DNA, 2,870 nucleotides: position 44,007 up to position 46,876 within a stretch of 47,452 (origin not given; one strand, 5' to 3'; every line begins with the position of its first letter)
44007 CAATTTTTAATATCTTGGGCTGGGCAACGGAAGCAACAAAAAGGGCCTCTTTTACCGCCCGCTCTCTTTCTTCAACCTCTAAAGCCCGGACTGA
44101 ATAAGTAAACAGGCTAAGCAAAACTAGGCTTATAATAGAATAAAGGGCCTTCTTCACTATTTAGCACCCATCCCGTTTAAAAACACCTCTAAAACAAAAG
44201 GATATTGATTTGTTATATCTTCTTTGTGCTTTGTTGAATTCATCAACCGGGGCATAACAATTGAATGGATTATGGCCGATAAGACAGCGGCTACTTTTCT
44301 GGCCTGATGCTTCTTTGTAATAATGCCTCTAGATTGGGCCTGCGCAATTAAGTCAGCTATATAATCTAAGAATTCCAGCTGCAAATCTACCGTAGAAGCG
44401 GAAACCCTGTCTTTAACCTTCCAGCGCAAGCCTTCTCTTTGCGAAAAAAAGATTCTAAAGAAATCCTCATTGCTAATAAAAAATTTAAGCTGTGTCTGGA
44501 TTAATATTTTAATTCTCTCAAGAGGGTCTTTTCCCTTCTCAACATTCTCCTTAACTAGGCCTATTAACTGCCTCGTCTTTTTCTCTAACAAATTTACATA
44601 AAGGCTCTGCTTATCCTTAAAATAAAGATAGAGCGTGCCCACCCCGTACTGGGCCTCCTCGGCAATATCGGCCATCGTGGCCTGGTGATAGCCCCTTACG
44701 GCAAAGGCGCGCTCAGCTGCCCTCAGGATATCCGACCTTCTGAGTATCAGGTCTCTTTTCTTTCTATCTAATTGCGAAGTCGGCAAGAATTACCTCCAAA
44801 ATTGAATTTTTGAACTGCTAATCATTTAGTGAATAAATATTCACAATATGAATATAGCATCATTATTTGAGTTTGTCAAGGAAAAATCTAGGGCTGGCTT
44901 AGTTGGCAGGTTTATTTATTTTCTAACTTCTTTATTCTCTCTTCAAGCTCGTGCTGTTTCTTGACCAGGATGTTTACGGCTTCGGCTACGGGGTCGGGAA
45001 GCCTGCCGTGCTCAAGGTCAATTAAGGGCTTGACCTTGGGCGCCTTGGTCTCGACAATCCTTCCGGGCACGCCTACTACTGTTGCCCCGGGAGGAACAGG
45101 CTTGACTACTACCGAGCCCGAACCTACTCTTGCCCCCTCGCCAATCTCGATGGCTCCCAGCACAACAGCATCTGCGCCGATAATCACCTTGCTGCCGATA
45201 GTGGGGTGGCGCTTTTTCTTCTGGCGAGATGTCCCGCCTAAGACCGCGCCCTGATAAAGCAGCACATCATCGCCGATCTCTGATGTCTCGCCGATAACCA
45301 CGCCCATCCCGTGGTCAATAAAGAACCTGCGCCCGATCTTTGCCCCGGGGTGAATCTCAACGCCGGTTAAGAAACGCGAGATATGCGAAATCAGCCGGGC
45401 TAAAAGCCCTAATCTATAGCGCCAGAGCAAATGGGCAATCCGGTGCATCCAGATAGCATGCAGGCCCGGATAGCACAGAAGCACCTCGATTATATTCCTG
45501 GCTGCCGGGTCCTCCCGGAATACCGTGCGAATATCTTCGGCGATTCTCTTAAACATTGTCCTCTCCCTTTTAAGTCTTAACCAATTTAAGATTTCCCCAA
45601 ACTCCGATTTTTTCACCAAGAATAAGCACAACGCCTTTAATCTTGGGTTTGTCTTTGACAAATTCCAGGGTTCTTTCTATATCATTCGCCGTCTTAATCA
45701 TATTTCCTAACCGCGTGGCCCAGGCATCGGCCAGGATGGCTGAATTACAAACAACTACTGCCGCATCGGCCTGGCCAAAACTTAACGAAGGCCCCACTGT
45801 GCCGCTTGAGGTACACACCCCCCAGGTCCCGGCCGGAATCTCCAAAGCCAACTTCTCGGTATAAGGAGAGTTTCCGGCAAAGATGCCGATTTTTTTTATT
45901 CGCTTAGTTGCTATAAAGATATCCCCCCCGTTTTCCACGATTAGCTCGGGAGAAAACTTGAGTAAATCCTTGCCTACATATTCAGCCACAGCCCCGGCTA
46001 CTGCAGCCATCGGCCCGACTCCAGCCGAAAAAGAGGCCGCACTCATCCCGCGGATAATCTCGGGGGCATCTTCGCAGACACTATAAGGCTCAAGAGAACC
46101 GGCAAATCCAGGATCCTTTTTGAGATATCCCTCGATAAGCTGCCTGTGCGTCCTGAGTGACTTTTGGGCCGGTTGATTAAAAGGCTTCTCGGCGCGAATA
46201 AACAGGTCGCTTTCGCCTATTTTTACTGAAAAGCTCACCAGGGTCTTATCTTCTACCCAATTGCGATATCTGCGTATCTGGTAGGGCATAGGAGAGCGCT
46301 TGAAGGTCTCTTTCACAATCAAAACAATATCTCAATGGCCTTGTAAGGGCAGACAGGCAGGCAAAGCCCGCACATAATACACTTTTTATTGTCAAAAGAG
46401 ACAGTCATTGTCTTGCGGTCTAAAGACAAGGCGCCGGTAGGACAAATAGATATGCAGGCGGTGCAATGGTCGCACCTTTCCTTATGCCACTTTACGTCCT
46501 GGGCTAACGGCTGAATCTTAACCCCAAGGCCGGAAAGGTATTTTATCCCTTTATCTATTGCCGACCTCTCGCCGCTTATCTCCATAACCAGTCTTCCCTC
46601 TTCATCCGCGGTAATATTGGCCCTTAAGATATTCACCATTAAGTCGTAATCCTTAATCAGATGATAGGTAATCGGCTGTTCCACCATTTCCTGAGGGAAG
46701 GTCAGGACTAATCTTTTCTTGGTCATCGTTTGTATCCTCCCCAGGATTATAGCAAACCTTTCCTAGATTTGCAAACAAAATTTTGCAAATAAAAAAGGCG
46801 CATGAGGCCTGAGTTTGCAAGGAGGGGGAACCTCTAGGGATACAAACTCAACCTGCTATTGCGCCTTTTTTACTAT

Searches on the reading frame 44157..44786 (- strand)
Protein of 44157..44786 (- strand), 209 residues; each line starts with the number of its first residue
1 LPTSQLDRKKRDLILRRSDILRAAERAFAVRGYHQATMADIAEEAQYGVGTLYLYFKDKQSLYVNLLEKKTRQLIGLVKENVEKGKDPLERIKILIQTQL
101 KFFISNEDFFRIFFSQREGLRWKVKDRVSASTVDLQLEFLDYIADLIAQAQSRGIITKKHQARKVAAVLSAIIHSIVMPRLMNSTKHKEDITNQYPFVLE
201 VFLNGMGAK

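Call 60: search_protein_families(library=pfam, proteins=[window:44157-44786:-], max_evalue=0.001)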
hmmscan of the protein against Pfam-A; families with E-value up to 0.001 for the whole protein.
window:44157-44786:- (209 aa): 3 families
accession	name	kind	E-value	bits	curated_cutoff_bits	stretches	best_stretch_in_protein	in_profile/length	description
PF00440.29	TetR_N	-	1.3e-15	57.3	24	1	20-63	1-44/47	Bacterial regulatory proteins, tetR family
PF17932.6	TetR_C_24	-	7.7e-05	23.4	26.4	1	86-172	2-84/114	Tetracyclin repressor-like, C-terminal domain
PF17938.6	TetR_C_29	-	0.00044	20.8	26.2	1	88-193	1-104/119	Tetracyclin repressor-like, C-terminal domain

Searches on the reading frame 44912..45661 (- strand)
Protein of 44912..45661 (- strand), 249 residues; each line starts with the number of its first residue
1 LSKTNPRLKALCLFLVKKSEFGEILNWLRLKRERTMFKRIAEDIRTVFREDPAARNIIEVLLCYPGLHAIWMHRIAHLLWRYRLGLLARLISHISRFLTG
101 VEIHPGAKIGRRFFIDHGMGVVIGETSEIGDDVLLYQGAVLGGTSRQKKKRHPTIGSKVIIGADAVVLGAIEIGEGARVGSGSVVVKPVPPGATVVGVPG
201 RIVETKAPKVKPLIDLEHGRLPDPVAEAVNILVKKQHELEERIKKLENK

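Call 60: search_protein_families(library=pfam, proteins=[window:44912-45661:-], max_evalue=0.001)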
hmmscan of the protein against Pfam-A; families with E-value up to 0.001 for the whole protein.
window:44912-45661:- (249 aa): 2 families
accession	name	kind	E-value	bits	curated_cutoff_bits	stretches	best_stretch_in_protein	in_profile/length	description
PF00132.30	Hexapep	-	5.5e-13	48.5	27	1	152-185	1-34/36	Bacterial transferase hexapeptide (six repeats)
PF06426.19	SATase_N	-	0.00041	21.1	21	1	30-70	63-103/105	Serine acetyltransferase, N-terminal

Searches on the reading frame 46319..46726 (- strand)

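Call 60: search_protein_families(library=pfam, proteins=[window:46319-46726:-], max_evalue=0.001)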
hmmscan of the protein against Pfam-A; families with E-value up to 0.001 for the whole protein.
window:46319-46726:- (135 aa): 14 families
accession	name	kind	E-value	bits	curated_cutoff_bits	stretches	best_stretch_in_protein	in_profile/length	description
PF09383.16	NIL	-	5e-17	62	24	1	5-71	2-71/73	NIL domain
PF00037.32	Fer4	-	2.5e-15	56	21.1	2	110-132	2-24/24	4Fe-4S binding domain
PF12837.12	Fer4_6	-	1.1e-12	47.7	25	2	109-131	2-24/24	4Fe-4S binding domain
PF12838.12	Fer4_7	-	7.2e-12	46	27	1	84-130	1-52/52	4Fe-4S dicluster domain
PF13187.11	Fer4_9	-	1.6e-09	38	27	1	84-131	1-52/52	4Fe-4S dicluster domain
PF13484.11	Fer4_16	-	1.1e-08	36.2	30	1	84-105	1-22/66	4Fe-4S double cluster binding domain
PF14697.11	Fer4_21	-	2.3e-08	34.5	35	1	81-132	4-58/59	4Fe-4S dicluster domain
PF12797.12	Fer4_2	-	3.5e-08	33.3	24.5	1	109-128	3-22/22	4Fe-4S binding domain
PF13237.11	Fer4_10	-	7.7e-08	32.6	25.5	1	81-127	5-53/53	4Fe-4S dicluster domain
PF12800.12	Fer4_4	-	4.2e-07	30.2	24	0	83-98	2-17/17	4Fe-4S binding domain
PF12798.12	Fer4_3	-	8.6e-07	29.8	27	0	116-130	1-15/15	4Fe-4S binding domain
PF25160.1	LdpA_Fe-S-bd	-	1e-06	28.9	27.6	1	90-132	8-44/49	LdpA Fe-S cluster-binding domain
PF13183.11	Fer4_8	-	1.6e-06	28.9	27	0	114-128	3-17/68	4Fe-4S dicluster domain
PF13247.11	Fer4_11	-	1.6e-05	25.5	26.2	1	80-131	5-59/100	4Fe-4S dicluster domain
